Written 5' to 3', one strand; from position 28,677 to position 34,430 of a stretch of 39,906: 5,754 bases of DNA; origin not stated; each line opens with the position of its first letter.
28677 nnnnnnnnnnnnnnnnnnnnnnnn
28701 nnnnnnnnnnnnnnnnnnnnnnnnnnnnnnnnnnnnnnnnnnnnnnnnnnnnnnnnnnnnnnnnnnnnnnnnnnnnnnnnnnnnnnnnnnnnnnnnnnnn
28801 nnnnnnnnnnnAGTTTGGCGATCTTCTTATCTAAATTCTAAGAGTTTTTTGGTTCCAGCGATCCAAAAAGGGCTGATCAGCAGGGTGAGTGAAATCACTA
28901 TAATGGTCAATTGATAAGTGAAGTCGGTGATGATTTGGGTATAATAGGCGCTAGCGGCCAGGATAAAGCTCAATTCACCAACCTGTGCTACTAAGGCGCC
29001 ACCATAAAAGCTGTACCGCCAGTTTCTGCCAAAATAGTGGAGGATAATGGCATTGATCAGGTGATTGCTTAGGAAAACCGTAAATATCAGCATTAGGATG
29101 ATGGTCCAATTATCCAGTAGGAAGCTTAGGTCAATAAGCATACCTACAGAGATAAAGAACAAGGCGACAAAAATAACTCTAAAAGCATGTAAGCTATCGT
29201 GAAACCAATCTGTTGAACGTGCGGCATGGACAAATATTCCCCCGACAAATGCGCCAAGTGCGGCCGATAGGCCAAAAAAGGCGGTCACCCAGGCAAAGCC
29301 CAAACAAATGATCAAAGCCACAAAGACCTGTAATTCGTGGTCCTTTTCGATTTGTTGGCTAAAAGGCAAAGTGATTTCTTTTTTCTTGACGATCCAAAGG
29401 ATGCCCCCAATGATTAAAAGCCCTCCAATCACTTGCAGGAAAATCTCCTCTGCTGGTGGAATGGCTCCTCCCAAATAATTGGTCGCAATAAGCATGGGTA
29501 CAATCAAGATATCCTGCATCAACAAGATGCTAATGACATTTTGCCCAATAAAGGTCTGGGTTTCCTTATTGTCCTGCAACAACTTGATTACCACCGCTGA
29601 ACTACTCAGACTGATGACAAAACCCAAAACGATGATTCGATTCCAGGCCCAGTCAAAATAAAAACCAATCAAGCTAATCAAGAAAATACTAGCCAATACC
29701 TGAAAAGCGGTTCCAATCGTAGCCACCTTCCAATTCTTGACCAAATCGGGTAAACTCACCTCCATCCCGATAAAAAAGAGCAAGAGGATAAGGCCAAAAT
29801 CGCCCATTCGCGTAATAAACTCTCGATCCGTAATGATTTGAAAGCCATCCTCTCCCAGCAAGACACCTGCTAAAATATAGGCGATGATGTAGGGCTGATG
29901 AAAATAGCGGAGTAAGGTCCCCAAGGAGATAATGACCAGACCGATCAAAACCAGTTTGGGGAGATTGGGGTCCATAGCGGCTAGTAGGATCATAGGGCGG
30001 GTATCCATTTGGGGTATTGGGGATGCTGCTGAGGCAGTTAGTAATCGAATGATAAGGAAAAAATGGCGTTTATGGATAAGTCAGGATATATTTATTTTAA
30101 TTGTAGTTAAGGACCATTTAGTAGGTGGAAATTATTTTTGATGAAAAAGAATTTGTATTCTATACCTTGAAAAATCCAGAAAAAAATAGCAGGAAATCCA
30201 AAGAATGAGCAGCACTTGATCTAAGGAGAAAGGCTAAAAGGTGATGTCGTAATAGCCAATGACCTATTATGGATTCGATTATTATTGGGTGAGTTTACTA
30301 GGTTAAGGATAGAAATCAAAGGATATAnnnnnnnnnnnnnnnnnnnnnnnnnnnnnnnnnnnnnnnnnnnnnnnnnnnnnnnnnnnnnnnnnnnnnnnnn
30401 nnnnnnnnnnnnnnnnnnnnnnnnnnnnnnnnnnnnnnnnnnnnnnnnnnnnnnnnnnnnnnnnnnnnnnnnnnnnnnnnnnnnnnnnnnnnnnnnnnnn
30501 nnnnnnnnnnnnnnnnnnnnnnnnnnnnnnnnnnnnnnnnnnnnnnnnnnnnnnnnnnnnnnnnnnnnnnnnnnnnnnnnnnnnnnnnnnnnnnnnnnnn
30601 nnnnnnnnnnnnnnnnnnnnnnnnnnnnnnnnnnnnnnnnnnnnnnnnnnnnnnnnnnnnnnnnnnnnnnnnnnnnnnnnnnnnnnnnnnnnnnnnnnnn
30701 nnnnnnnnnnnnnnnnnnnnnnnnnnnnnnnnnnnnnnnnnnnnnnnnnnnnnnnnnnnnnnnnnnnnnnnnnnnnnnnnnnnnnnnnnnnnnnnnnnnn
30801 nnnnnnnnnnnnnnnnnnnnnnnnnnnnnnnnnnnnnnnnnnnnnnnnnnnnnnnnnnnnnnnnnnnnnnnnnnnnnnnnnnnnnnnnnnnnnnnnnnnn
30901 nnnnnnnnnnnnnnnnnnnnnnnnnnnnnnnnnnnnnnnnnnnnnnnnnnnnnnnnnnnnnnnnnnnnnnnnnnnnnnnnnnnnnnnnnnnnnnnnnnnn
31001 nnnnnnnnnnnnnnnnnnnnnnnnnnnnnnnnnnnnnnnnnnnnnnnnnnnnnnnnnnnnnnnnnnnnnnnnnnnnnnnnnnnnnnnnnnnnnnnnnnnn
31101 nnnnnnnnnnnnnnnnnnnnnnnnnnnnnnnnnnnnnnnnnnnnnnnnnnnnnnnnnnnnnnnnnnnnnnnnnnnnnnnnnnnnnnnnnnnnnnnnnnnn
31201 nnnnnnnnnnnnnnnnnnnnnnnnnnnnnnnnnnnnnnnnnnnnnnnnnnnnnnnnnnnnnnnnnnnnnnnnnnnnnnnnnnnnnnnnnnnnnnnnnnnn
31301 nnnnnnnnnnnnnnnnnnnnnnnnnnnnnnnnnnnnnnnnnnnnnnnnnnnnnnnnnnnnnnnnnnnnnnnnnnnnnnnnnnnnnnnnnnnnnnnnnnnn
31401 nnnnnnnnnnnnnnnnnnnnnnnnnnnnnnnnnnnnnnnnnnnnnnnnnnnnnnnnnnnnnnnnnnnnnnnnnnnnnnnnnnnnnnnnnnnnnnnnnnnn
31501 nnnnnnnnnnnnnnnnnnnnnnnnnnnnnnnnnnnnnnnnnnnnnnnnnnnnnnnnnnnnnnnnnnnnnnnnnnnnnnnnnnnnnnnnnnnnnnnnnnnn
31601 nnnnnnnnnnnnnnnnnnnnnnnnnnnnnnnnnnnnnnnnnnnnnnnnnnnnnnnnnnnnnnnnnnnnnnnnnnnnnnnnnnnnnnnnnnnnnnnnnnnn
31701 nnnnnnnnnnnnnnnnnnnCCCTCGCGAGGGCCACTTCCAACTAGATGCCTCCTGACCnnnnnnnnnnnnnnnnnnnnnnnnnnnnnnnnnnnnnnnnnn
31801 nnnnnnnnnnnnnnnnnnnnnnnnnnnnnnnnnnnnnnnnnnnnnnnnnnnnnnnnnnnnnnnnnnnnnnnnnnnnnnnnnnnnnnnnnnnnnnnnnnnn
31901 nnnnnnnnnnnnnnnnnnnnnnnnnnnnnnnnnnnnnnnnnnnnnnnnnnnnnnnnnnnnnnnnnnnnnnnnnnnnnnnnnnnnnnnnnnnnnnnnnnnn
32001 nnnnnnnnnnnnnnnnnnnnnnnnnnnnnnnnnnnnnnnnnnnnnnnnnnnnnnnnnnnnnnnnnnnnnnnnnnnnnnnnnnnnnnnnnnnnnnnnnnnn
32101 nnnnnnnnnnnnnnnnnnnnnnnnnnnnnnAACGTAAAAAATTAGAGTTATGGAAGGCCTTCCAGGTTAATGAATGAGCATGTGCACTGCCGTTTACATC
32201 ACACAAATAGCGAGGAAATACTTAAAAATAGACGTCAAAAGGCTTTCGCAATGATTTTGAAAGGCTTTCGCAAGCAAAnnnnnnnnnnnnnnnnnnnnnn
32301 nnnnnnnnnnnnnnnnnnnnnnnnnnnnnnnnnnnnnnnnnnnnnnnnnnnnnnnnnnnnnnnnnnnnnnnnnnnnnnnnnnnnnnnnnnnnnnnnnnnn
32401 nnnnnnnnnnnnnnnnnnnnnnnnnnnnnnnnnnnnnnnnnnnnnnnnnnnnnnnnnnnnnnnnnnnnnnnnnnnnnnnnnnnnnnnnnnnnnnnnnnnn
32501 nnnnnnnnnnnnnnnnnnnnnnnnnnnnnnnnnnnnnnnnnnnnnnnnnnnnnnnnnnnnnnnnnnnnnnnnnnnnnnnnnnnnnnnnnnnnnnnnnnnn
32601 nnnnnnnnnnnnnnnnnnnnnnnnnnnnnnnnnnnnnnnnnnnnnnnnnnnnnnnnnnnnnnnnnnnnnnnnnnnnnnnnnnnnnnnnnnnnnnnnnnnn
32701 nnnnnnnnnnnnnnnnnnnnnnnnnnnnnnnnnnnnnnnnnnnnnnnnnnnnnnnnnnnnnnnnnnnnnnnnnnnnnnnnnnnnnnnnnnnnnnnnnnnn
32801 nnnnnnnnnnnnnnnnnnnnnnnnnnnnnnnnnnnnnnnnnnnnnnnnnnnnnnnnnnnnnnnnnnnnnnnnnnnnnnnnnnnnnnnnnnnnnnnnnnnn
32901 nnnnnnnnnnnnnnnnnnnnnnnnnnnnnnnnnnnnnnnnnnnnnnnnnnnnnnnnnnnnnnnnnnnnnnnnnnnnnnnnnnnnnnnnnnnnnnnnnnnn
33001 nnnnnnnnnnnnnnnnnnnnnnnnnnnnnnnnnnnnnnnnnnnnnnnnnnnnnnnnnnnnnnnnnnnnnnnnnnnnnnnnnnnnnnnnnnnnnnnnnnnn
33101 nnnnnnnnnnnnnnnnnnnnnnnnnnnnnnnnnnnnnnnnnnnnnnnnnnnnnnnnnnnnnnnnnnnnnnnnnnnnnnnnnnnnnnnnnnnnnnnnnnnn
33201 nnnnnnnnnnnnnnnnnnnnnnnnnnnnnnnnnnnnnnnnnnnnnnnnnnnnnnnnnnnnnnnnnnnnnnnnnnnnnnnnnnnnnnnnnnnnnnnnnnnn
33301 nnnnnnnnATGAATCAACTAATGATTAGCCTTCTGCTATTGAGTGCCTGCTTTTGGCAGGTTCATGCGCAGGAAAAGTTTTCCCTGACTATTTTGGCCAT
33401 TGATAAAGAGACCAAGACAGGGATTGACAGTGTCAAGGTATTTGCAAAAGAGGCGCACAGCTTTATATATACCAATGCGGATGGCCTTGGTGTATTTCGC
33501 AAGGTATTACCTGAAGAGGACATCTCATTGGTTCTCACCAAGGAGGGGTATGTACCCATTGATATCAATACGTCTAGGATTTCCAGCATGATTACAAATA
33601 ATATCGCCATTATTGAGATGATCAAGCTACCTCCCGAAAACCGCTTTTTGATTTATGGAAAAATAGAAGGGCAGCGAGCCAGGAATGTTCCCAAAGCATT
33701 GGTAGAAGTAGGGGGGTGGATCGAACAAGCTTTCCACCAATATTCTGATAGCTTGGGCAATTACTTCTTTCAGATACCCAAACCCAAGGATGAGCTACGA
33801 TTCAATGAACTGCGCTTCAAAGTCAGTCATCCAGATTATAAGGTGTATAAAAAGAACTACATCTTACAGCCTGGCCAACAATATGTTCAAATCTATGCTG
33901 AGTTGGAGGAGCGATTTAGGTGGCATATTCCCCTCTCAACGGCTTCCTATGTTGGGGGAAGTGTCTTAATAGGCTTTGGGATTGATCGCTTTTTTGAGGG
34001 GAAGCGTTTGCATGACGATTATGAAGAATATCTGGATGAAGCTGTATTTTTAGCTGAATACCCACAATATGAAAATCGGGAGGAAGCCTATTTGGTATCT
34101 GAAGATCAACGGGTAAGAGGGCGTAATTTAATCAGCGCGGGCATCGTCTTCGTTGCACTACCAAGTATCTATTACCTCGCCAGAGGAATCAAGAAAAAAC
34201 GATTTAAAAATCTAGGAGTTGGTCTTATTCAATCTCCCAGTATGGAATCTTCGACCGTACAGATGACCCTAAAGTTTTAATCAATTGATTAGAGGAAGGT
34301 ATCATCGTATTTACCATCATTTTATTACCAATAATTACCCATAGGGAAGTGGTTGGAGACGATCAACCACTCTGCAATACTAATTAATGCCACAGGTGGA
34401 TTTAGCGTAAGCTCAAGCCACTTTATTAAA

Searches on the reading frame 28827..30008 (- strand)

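Call 90: search_protein_families(library=pfam, proteins=[window:28827-30008:-], max_evalue=0.001)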
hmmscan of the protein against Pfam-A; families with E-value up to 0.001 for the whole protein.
window:28827-30008:- (393 aa): 1 family
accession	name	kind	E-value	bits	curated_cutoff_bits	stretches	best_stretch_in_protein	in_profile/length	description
PF00999.27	Na_H_Exchanger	-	4.7e-56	190.7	26.2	1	26-383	3-369/375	Sodium/hydrogen exchanger, transmembrane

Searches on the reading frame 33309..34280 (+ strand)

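Call 4: search_protein_families(library=pfam, proteins=[window:33309-34280:+], max_evalue=0.1)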
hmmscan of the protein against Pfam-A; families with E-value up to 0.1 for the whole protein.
window:33309-34280:+ (323 aa): 3 families
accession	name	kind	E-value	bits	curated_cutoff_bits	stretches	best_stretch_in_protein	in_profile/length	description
PF13715.12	CarbopepD_reg_2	-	0.0012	19.3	32.2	0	31-86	6-60/88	CarboxypepD_reg-like domain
PF17623.7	B277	-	0.017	14.7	27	0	171-203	38-70/277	Domain of unknown function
PF25172.1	Beta-prop_WDR3_2nd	-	0.05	13.3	140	1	37-117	17-98/293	WDR3 second beta-propeller domain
